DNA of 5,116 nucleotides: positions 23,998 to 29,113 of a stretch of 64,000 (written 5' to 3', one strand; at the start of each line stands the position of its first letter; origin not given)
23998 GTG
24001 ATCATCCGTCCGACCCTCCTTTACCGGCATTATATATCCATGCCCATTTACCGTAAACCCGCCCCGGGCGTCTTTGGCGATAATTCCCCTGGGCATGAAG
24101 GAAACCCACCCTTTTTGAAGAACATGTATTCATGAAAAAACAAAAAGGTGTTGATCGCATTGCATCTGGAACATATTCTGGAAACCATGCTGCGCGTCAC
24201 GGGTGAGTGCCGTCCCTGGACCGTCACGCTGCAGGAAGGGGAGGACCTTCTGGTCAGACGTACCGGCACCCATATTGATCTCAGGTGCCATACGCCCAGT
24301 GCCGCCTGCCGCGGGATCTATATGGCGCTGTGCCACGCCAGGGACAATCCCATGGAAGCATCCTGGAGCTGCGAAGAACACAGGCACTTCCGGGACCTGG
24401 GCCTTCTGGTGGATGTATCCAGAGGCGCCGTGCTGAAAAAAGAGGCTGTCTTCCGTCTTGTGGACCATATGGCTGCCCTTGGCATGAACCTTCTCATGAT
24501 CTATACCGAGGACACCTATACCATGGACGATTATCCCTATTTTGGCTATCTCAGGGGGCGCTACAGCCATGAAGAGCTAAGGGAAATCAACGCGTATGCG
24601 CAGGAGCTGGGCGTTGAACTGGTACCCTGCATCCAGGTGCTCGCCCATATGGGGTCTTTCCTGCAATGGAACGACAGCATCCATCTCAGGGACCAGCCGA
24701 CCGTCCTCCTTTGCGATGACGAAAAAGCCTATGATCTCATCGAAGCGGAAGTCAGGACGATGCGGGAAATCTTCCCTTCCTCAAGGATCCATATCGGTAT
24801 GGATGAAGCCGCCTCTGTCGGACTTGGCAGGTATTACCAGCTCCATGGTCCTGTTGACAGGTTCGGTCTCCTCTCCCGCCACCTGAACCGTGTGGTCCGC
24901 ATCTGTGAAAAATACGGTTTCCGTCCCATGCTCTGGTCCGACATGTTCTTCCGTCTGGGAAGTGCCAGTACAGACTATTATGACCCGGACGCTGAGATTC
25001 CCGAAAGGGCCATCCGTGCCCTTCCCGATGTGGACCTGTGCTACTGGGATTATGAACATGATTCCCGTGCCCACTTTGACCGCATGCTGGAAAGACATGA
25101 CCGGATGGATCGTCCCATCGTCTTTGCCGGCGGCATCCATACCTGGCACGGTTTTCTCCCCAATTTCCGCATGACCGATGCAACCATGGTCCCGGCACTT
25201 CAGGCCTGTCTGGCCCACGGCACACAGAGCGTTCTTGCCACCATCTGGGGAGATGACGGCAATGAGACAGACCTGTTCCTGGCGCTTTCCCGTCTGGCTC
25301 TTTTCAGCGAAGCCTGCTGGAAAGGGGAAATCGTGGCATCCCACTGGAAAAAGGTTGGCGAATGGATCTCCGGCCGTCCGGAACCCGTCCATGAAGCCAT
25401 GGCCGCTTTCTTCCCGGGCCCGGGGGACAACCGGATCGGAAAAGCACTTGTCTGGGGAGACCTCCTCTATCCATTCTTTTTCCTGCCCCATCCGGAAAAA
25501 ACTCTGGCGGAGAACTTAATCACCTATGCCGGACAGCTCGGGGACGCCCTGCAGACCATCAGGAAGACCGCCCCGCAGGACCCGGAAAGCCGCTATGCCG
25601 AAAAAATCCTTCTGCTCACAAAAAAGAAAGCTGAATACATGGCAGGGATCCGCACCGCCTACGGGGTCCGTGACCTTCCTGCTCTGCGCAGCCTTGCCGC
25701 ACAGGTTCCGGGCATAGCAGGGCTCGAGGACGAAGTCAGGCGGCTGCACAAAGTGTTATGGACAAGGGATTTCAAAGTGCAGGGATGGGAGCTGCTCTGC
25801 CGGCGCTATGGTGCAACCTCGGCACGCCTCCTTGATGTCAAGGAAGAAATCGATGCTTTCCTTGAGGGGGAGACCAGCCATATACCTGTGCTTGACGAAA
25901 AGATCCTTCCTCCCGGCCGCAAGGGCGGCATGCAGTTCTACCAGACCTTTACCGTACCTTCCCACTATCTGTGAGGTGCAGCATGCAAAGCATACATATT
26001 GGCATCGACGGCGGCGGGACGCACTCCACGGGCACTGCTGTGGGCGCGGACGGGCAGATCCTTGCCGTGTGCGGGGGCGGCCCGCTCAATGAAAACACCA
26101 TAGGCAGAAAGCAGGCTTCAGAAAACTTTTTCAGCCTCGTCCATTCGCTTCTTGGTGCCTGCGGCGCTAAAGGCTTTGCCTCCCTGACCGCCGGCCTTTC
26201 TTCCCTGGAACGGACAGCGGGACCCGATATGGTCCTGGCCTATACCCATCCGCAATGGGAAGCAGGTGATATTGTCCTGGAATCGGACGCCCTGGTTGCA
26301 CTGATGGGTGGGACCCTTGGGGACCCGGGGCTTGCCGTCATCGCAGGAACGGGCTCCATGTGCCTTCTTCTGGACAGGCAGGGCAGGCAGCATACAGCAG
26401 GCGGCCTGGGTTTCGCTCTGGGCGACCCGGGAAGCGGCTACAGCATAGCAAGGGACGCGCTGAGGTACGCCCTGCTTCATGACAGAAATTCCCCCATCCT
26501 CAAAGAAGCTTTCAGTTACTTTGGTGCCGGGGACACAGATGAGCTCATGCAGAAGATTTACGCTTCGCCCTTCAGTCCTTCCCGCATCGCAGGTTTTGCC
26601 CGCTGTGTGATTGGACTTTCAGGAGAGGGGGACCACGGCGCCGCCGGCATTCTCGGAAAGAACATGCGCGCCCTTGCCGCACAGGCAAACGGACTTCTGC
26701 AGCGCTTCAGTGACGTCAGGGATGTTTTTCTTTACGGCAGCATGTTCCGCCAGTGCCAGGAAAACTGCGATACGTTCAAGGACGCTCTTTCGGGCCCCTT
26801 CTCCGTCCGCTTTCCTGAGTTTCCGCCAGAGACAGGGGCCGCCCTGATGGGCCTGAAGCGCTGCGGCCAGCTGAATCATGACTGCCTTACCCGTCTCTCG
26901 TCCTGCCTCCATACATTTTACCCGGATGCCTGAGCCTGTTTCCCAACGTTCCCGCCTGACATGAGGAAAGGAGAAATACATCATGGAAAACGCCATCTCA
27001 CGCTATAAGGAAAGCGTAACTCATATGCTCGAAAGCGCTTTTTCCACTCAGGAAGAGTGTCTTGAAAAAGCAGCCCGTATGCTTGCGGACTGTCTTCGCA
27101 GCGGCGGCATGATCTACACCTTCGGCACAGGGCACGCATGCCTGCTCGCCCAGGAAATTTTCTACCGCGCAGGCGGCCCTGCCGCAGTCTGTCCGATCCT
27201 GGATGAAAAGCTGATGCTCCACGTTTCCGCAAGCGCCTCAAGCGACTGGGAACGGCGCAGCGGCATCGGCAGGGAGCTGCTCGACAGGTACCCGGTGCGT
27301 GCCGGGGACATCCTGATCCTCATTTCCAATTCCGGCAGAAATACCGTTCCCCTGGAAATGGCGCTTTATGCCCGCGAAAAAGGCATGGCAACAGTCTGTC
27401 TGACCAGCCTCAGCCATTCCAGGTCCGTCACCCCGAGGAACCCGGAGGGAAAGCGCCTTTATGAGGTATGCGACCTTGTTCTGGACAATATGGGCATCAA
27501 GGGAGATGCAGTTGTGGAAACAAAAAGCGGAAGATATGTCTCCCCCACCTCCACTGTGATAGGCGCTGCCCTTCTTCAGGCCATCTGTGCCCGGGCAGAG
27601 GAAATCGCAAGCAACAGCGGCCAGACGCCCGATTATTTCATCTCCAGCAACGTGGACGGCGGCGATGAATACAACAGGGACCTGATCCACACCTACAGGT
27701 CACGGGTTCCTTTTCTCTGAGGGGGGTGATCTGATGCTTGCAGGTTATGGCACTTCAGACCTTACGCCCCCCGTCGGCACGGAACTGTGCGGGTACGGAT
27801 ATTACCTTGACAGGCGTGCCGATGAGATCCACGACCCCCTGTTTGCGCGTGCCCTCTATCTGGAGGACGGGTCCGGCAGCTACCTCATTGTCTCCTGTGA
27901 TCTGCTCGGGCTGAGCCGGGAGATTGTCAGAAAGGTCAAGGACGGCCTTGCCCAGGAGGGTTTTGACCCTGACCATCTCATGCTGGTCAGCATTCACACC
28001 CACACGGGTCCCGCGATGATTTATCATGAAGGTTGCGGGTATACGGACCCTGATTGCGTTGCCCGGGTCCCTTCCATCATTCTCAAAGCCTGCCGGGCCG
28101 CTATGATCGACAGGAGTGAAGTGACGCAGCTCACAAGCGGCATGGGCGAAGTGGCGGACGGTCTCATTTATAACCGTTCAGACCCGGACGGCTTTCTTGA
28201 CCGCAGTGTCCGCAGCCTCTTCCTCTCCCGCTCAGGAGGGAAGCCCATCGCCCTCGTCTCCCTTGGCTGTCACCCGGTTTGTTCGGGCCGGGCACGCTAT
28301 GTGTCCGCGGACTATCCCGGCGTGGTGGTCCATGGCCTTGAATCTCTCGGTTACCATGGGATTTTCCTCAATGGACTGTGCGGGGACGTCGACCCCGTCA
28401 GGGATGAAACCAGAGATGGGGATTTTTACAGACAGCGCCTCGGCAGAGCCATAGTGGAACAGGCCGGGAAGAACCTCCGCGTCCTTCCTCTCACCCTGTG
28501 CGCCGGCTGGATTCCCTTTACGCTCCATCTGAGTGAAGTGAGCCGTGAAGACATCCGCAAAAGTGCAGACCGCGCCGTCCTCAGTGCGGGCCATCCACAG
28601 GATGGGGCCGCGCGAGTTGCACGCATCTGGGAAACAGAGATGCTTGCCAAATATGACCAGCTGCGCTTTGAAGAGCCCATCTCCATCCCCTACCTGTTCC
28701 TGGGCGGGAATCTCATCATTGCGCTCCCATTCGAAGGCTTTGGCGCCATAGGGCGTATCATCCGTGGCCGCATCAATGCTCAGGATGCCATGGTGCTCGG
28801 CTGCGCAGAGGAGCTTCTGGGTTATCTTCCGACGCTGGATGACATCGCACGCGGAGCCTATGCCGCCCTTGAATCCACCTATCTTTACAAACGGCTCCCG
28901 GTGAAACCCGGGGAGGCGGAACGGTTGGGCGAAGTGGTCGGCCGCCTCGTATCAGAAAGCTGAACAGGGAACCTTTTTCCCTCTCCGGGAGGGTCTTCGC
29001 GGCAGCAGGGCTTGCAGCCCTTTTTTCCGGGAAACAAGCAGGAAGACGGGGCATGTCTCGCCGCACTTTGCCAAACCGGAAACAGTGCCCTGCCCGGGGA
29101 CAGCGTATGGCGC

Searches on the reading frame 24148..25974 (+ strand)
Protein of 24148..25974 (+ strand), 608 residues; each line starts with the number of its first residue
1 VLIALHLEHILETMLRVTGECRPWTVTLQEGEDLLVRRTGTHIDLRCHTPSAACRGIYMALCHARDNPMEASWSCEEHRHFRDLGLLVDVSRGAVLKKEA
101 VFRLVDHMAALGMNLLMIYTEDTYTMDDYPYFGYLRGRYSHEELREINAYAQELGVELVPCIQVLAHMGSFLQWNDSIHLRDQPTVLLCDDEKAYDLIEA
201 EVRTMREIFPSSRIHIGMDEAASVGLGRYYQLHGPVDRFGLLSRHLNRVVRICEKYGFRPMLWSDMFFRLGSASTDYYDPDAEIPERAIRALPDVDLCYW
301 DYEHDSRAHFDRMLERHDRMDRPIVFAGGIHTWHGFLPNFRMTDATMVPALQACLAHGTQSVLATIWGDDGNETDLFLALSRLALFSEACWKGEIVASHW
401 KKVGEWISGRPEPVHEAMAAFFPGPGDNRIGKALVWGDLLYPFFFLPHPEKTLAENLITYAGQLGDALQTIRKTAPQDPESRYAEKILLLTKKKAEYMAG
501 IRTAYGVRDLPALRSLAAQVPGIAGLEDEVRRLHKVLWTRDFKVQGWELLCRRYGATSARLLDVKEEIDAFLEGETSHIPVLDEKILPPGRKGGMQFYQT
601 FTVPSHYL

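Call 36: search_protein_families(library=pfam, proteins=[window:24148-25974:+], max_evalue=0.001)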
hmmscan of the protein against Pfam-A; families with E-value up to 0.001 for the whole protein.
window:24148-25974:+ (608 aa): 2 families
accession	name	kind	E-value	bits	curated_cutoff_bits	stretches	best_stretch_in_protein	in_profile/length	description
PF18088.7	Glyco_H_20C_C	-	3.7e-17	63.2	27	1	433-590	28-183/194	Glycoside Hydrolase 20C C-terminal domain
PF00728.28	Glyco_hydro_20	-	1.4e-12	48.1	22.3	1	85-267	5-223/348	Glycosyl hydrolase family 20, catalytic domain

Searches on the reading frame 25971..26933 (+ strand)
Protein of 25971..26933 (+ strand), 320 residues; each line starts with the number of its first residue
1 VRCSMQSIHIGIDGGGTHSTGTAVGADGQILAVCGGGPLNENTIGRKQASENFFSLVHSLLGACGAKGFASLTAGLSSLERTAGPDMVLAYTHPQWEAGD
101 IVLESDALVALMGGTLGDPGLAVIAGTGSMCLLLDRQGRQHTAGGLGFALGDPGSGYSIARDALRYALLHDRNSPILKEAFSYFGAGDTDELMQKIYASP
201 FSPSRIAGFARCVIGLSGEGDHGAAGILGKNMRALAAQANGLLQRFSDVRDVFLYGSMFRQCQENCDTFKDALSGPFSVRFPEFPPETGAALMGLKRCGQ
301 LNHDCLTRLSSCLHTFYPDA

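Call 36: search_protein_families(library=pfam, proteins=[window:25971-26933:+], max_evalue=0.001)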
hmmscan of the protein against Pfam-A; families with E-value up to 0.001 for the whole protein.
window:25971-26933:+ (320 aa): 1 family
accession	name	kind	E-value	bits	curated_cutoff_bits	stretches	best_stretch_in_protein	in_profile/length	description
PF01869.26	BcrAD_BadFG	-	4.3e-26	92.5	31.5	1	10-294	1-271/271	BadF/BadG/BcrA/BcrD ATPase family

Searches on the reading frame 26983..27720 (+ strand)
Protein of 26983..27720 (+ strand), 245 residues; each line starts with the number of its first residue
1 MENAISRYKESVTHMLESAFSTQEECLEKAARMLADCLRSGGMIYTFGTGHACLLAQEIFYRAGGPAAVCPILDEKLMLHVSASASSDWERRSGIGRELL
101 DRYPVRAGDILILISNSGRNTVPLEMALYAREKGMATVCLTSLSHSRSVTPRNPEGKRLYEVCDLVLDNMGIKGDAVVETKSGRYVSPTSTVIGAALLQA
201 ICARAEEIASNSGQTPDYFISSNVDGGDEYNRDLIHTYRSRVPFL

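Call 36: search_protein_families(library=pfam, proteins=[window:26983-27720:+], max_evalue=0.001)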
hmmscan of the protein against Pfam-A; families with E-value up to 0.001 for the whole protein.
window:26983-27720:+ (245 aa): 3 families
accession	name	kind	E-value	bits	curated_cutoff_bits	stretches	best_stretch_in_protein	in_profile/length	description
PF13580.11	SIS_2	-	3.7e-44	150.6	27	1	7-142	1-138/138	SIS domain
PF10740.15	DUF2529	-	0.00017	21.7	22.3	0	21-61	18-58/169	Domain of unknown function (DUF2529)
PF01380.27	SIS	-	0.00083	19.6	25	0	104-146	50-92/131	SIS domain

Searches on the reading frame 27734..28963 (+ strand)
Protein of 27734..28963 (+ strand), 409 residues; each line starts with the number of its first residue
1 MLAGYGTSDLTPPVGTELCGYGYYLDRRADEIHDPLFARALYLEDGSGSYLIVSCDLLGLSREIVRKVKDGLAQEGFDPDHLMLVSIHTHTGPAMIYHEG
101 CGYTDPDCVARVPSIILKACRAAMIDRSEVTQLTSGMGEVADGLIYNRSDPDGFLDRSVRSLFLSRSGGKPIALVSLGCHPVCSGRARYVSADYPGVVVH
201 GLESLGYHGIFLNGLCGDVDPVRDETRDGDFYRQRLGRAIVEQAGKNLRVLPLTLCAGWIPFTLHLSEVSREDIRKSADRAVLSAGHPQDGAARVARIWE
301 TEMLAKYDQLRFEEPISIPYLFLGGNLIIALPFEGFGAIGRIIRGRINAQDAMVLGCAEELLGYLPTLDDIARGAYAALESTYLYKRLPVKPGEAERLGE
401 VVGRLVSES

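Call 36: search_protein_families(library=pfam, proteins=[window:27734-28963:+], max_evalue=0.001)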
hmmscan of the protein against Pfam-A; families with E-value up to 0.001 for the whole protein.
window:27734-28963:+ (409 aa): 1 family
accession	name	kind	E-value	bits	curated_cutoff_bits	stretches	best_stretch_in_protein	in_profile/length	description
PF04734.18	Ceramidase_alk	-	4.1e-08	32.8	32.1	1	2-143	2-152/509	Neutral/alkaline non-lysosomal ceramidase, N-terminal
